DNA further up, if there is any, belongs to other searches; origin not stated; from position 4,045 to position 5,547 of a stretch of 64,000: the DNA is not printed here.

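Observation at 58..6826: Non-cellulosomal cohesin-dockerin module: three paralogous cohesin+double-dockerin secreted proteins next to a dockerin-tagged clan-CD cysteine protease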

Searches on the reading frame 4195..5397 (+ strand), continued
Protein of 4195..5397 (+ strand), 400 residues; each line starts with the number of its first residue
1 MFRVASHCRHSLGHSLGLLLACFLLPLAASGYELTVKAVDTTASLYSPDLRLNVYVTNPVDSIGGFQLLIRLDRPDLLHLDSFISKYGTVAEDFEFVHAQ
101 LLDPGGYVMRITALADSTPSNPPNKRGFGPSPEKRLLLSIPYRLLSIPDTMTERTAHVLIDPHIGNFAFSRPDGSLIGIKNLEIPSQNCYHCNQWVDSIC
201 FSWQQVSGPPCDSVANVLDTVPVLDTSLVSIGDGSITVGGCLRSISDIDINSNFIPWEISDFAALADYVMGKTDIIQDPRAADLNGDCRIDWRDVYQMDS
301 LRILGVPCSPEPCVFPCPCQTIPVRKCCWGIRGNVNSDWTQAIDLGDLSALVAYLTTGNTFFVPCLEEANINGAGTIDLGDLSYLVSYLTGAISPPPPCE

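Call 77: fold_search(model_id=the predicted structure, library=pdb)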
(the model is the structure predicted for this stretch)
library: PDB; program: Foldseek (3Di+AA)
matches with E <= 10: 1885; with E <= 0.001: 60
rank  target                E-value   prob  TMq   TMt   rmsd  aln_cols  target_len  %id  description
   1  6kgc_A                2.2e-08  1.00  0.31  0.77   3.8       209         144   10  Crystal structure of CaDoc0917(R49D)-CaCohA2 complex at pH 5.4 (released 2020-07-08)
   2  5lxv_C                4.6e-08  1.00  0.27  0.55  13.9       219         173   12  Crystal structure of Ruminococcus flavefaciens scaffoldin C cohesin in complex with a dockerin from an uncharacterized (released 2016-10-19)
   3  4dh2_C                5.5e-08  1.00  0.28  0.65   5.2       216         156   10  Crystal structure of Coh-OlpC(Cthe_0452)-Doc435(Cthe_0435) complex: A novel type I Cohesin-Dockerin complex from Clost (released 2012-11-28)
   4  5lxv_A                6.1e-08  1.00  0.26  0.55  14.2       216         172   11  Crystal structure of Ruminococcus flavefaciens scaffoldin C cohesin in complex with a dockerin from an uncharacterized (released 2016-10-19)
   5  4dh2_A                1.5e-07  1.00  0.30  0.68   4.0       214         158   10  Crystal structure of Coh-OlpC(Cthe_0452)-Doc435(Cthe_0435) complex: A novel type I Cohesin-Dockerin complex from Clost (released 2012-11-28)
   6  6kgf_A                1.9e-07  1.00  0.27  0.67   5.5       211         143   12  Crystal structure of CaDoc0917(R16D)-CaCohA2 complex at pH 8.2 (released 2020-07-08)
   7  2xdh                  2.1e-07  1.00  0.27  0.71   4.3       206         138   11  Non-cellulosomal cohesin from the hyperthermophilic archaeon Archaeoglobus fulgidus (released 2010-05-26)
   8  4uyp_A                2.3e-07  1.00  0.30  0.76   5.1       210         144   12  High resolution structure of the third cohesin ScaC in complex with the ScaB dockerin with a mutation in the N-termina (released 2015-04-15)
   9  6kgd_A                2.5e-07  1.00  0.31  0.77   3.9       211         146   11  Crystal structure of CaDoc0917(R49D)-CaCohA2 complex at pH 8.0 (released 2020-07-08)
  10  6kgf_C                3.7e-07  1.00  0.30  0.72   4.1       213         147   14  Crystal structure of CaDoc0917(R16D)-CaCohA2 complex at pH 8.2 (released 2020-07-08)
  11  4uyp_C                4.2e-07  1.00  0.29  0.72   6.9       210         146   11  High resolution structure of the third cohesin ScaC in complex with the ScaB dockerin with a mutation in the N-termina (released 2015-04-15)
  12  4uyq_A                5.0e-07  1.00  0.28  0.71   5.8       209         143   12  High resolution structure of the third cohesin ScaC in complex with the ScaB dockerin with a mutation in the C-termina (released 2015-04-15)
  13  4ums                  6.0e-07  1.00  0.30  0.69   4.2       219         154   10  The crystal structure of the seventh ScaB type I cohesin from Pseudobacteroides cellulosolvens (released 2015-05-06)
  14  6kge_A                6.7e-07  1.00  0.30  0.77   6.6       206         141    9  Crystal structure of CaDoc0917(R16D)-CaCohA2 complex at pH 5.5 (released 2020-07-08)
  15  1qzn                  8.5e-07  1.00  0.25  0.54   5.3       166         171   13  Crystal Structure Analysis of a type II cohesin domain from the cellulosome of Acetivibrio cellulolyticus (released 2004-09-21)
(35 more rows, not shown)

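Call 85: search_protein_families(library=pfam, proteins=[L007:9291-10199:+, L007:10322-12976:+], max_evalue=0.01)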
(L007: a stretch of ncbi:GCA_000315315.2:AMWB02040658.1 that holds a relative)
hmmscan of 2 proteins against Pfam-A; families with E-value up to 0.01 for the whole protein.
L007:9291-10199:+ (302 aa): 0 families

L007:10322-12976:+ (884 aa): 0 families
